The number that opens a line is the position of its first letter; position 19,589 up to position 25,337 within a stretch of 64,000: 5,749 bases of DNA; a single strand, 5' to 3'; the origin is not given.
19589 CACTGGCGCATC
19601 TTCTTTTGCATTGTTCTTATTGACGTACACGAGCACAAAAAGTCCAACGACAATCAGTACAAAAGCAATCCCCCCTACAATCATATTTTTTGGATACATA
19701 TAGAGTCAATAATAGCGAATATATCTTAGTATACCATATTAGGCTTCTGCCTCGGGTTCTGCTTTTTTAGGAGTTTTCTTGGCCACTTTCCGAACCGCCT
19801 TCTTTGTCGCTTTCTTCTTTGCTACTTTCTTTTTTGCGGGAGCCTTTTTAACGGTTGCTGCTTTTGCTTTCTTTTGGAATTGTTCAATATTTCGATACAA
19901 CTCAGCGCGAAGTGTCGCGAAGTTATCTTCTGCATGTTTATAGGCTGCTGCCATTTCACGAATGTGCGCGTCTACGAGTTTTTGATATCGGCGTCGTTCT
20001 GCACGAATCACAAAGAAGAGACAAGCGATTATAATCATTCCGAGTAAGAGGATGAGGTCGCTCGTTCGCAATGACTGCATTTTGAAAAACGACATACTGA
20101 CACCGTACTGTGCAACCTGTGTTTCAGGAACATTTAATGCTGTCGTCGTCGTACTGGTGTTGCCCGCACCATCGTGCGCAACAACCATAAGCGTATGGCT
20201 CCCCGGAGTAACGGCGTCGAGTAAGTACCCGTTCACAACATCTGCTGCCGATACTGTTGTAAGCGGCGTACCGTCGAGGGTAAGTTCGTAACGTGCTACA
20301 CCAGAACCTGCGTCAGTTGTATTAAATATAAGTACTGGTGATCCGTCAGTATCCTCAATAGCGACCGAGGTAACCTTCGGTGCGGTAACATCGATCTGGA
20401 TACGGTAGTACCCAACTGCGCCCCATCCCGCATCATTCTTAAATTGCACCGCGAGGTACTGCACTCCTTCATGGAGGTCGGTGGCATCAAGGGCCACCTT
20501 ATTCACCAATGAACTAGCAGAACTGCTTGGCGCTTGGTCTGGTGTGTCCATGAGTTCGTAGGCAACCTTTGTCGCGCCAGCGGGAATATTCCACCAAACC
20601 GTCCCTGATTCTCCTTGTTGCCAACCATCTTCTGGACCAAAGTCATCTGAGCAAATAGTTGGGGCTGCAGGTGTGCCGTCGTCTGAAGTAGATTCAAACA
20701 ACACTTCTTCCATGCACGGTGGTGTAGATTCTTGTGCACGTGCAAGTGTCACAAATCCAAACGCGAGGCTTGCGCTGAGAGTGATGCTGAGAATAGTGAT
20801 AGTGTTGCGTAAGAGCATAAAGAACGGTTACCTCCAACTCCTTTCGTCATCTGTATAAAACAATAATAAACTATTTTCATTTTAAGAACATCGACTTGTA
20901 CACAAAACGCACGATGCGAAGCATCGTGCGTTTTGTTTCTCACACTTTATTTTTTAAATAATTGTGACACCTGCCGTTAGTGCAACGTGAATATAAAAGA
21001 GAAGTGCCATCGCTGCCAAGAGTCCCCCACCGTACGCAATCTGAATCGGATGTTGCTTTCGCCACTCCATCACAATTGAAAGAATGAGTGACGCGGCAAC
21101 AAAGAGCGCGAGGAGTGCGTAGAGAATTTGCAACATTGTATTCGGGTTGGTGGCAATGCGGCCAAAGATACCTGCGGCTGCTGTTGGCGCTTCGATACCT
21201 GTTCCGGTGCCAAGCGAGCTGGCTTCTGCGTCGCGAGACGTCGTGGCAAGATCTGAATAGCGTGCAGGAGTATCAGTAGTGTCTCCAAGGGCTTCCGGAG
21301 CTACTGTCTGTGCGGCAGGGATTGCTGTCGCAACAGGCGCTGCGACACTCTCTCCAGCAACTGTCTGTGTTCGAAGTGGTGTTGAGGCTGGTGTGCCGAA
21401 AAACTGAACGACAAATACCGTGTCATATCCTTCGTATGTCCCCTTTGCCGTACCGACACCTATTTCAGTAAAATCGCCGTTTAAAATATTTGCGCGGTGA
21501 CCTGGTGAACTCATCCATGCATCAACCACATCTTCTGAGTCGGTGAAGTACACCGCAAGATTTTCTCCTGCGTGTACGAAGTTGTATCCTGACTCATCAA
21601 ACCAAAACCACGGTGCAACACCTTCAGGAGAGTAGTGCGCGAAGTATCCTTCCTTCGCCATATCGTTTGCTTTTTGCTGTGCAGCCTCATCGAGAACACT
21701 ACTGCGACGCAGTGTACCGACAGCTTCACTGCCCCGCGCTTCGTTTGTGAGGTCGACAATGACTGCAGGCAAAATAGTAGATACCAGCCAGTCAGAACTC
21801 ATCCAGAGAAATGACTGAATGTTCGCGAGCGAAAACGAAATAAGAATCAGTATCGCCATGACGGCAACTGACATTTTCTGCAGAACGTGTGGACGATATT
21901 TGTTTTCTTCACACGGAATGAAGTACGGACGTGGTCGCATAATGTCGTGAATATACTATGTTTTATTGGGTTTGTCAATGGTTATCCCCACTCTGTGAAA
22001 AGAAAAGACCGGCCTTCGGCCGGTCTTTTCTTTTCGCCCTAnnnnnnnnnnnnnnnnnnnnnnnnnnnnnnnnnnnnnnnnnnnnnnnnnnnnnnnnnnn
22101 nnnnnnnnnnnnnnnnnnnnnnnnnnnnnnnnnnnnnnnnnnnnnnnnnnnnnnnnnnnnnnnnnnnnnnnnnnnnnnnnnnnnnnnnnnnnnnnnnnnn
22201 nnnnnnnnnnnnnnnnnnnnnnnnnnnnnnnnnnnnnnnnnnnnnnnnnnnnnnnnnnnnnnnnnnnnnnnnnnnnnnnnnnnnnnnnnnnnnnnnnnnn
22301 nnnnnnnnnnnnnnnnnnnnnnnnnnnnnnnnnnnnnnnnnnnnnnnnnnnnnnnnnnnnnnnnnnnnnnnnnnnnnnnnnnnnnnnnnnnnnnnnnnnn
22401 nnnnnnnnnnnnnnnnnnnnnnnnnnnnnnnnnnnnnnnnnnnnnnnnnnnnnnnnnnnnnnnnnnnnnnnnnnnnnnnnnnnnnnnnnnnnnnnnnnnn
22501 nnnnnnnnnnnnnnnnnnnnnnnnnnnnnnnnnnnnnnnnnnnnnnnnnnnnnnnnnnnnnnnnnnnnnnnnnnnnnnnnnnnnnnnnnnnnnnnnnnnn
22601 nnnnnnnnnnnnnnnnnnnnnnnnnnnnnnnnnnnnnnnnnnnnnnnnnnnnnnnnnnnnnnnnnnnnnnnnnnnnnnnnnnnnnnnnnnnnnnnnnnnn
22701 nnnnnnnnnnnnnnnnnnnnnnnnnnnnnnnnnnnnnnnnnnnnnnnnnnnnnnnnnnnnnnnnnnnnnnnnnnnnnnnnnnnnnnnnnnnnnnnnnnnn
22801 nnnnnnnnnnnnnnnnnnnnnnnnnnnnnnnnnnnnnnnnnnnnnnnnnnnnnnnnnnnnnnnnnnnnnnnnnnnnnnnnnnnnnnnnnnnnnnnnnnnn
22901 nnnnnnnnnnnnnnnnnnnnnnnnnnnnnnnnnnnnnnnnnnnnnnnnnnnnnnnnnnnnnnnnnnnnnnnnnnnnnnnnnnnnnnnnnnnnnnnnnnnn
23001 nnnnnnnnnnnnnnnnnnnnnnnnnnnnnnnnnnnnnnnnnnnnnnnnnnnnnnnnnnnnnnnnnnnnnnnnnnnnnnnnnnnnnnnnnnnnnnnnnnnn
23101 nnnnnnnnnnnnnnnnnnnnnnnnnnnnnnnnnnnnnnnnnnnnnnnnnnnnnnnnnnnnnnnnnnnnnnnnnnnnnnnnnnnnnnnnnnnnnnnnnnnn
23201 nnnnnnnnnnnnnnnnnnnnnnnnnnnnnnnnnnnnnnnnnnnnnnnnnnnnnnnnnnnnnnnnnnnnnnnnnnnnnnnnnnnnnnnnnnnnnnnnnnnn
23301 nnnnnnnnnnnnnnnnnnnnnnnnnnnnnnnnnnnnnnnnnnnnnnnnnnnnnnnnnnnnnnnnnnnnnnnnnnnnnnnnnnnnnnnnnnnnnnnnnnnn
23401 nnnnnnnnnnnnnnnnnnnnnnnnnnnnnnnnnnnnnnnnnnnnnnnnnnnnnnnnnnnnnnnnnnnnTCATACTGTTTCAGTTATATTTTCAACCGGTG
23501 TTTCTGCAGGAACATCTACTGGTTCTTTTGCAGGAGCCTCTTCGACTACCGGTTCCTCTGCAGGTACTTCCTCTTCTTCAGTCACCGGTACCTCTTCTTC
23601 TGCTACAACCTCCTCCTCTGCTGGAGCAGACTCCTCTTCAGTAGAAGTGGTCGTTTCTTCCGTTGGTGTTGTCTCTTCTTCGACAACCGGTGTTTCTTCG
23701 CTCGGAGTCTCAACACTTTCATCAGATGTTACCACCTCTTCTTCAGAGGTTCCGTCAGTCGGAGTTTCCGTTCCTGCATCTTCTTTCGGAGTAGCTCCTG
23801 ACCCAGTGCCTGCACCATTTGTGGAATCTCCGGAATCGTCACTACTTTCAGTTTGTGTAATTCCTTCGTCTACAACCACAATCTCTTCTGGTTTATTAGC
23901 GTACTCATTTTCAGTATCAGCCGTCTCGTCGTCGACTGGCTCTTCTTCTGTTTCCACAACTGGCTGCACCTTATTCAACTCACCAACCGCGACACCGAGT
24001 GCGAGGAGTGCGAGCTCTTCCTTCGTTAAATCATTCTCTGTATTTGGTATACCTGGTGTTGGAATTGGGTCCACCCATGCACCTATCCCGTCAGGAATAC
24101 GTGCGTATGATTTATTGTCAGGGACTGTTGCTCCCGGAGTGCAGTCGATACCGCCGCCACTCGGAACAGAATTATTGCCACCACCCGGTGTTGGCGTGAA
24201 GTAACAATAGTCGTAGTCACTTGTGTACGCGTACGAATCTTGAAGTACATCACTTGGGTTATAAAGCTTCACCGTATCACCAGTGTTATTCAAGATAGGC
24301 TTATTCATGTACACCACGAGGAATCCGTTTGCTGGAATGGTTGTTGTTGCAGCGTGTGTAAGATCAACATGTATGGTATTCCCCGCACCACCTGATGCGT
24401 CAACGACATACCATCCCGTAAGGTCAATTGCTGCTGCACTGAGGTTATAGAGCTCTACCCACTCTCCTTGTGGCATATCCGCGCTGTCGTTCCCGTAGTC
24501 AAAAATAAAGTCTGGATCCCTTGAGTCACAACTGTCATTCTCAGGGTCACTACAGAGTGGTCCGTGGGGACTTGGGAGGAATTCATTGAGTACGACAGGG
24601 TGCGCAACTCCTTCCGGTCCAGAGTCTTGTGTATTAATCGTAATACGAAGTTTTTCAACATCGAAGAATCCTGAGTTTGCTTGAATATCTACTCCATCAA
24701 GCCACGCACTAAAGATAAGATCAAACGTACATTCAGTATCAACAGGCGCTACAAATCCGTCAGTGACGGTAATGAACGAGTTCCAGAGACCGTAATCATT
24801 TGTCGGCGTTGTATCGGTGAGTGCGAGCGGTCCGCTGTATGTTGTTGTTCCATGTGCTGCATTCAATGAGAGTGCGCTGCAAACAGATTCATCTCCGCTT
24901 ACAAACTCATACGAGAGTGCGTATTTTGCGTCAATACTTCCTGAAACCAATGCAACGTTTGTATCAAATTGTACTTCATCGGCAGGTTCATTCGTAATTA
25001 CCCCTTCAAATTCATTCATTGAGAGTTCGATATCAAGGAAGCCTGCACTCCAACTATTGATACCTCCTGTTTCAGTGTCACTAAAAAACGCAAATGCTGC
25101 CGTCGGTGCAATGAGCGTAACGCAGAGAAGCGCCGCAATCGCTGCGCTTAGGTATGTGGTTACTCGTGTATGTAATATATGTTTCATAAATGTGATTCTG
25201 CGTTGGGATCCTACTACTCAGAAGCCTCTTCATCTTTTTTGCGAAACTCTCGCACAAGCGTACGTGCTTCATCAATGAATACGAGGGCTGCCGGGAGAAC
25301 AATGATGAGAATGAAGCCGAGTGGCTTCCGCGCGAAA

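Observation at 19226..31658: An ECF-sigma-linked TasA/SipW-type extracellular fibre locus of 11 co-oriented genes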

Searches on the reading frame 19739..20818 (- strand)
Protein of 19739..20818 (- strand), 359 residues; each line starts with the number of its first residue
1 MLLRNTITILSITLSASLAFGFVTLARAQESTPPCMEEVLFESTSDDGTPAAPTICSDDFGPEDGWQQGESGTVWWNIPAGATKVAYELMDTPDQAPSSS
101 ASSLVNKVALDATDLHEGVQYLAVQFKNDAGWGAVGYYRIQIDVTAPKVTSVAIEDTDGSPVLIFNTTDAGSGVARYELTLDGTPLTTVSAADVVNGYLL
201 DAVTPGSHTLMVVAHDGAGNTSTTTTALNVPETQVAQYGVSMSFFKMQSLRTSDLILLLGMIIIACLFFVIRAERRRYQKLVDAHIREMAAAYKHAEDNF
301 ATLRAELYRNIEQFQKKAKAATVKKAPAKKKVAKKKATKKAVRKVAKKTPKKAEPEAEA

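Call 4: search_protein_families(library=pfam, proteins=[window:19739-20818:-], max_evalue=0.01)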
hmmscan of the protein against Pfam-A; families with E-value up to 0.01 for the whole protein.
window:19739-20818:- (359 aa): 3 families
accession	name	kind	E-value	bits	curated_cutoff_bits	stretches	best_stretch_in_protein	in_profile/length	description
PF24893.1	DUF7743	-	0.00044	20.4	27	1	142-203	2-60/120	Domain of unknown function (DUF7743)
PF17957.7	Big_7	-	0.0033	18.5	24.1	1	159-212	18-70/70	Bacterial Ig domain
PF19077.6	Big_13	-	0.0062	17.4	27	0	196-228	65-98/102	Bacterial Ig-like domain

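Call 5: search_protein_families(library=ncbifam, proteins=[window:19739-20818:-], max_evalue=0.01)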
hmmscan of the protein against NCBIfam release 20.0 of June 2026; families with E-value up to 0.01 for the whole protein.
window:19739-20818:- (359 aa): 2 families
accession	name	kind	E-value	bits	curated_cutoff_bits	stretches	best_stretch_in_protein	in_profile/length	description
NF047446.1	barrel_OmpL47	domain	4.4e-07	30.2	40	1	164-227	8-64/68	OmpL47-type beta-barrel domain-containing protein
NF011492.0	PRK14900.1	equivalog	0.00038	18.4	1783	1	311-352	980-1023/1044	valine--tRNA ligase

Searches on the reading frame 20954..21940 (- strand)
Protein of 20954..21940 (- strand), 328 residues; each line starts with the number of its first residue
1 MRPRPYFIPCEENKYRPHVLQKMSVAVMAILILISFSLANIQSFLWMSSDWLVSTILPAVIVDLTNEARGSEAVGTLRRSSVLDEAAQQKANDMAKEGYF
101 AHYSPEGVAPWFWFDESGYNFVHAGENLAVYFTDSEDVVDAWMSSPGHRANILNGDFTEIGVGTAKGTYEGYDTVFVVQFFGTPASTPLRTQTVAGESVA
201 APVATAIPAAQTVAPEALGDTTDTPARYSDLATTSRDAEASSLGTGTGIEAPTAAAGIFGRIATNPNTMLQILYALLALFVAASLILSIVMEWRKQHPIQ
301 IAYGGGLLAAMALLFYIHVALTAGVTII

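Call 4: search_protein_families(library=pfam, proteins=[window:20954-21940:-], max_evalue=0.01)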
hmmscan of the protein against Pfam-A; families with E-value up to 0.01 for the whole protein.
window:20954-21940:- (328 aa): 1 family
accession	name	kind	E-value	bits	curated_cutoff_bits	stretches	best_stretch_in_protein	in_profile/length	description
PF00188.32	CAP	-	4.6e-20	73.1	21.1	1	62-180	1-117/117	Cysteine-rich secretory protein family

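Call 5: search_protein_families(library=ncbifam, proteins=[window:20954-21940:-], max_evalue=0.01)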
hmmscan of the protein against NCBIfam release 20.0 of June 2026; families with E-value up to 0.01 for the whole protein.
window:20954-21940:- (328 aa): 2 families
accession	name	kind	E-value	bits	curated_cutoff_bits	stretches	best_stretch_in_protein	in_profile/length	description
TIGR02909.1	spore_YkwD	subfamily_domain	3.7e-28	98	171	1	61-180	8-125/127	uncharacterized protein, YkwD family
NF052539.1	DivAsocLipDalA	equivalog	1.9e-11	44.1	200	1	60-164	50-154/169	divisome-associated lipoprotein DalA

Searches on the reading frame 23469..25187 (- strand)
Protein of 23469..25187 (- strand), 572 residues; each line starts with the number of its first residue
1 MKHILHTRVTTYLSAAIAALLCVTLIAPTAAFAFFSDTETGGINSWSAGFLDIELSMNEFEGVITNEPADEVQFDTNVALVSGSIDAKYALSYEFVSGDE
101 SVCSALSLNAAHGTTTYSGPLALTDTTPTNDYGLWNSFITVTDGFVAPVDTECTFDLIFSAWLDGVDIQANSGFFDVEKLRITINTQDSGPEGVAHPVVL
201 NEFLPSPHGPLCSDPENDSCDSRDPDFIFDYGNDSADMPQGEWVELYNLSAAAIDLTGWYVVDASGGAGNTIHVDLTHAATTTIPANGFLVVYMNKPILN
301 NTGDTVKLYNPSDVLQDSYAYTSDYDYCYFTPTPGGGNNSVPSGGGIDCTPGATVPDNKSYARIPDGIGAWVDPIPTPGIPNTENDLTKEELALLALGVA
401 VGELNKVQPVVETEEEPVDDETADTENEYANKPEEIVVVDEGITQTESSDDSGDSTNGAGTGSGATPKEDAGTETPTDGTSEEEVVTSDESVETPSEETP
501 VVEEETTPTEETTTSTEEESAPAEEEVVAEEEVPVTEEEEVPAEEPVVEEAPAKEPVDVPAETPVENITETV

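Call 4: search_protein_families(library=pfam, proteins=[window:23469-25187:-], max_evalue=0.01)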
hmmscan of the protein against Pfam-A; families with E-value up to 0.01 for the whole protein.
window:23469-25187:- (572 aa): 1 family
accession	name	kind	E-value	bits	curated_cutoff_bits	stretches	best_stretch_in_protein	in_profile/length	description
PF00932.25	LTD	-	2e-14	54.3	34.3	1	236-322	20-108/109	Lamin Tail Domain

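Call 5: search_protein_families(library=ncbifam, proteins=[window:23469-25187:-], max_evalue=0.01)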
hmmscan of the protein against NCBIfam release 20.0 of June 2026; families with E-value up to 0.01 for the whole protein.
window:23469-25187:- (572 aa): 0 families

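Call 62: search_protein_families(library=ncbifam, proteins=[window:23469-25187:-], max_evalue=10)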
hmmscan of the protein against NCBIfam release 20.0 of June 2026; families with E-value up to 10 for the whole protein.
window:23469-25187:- (572 aa): 1 family
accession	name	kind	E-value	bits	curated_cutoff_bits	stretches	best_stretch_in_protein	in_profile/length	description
NF033680.1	exonuc_ExeM-GG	exception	0.011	13.8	1300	1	243-296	40-91/884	extracellular exonuclease ExeM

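Call 79: search_solved_structures(query=window:23469-25187:-, max_evalue=1)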
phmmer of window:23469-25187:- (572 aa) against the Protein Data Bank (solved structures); distinct sequences matched with E-value up to 1: 0.

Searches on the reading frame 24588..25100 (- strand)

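Call 42: search_protein_families(library=pfam, proteins=[window:24588-25100:-], max_evalue=10)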
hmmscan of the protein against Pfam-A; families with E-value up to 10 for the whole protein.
window:24588-25100:- (171 aa): 1 family
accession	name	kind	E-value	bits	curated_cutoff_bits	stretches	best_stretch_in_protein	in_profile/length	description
PF12389.13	Peptidase_M73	-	0.13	12.5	22.5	1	2-49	24-70/196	Camelysin metallo-endopeptidase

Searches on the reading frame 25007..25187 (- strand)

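Call 62: search_protein_families(library=ncbifam, proteins=[window:25007-25187:-], max_evalue=10)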
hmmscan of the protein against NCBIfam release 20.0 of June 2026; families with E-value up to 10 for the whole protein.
window:25007-25187:- (60 aa): 1 family
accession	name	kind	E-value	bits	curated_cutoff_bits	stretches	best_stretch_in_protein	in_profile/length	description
TIGR04088.1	cognate_SipW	domain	0.0058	16.8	19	1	17-48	1-31/34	SipW-dependent-type signal peptide-containing protein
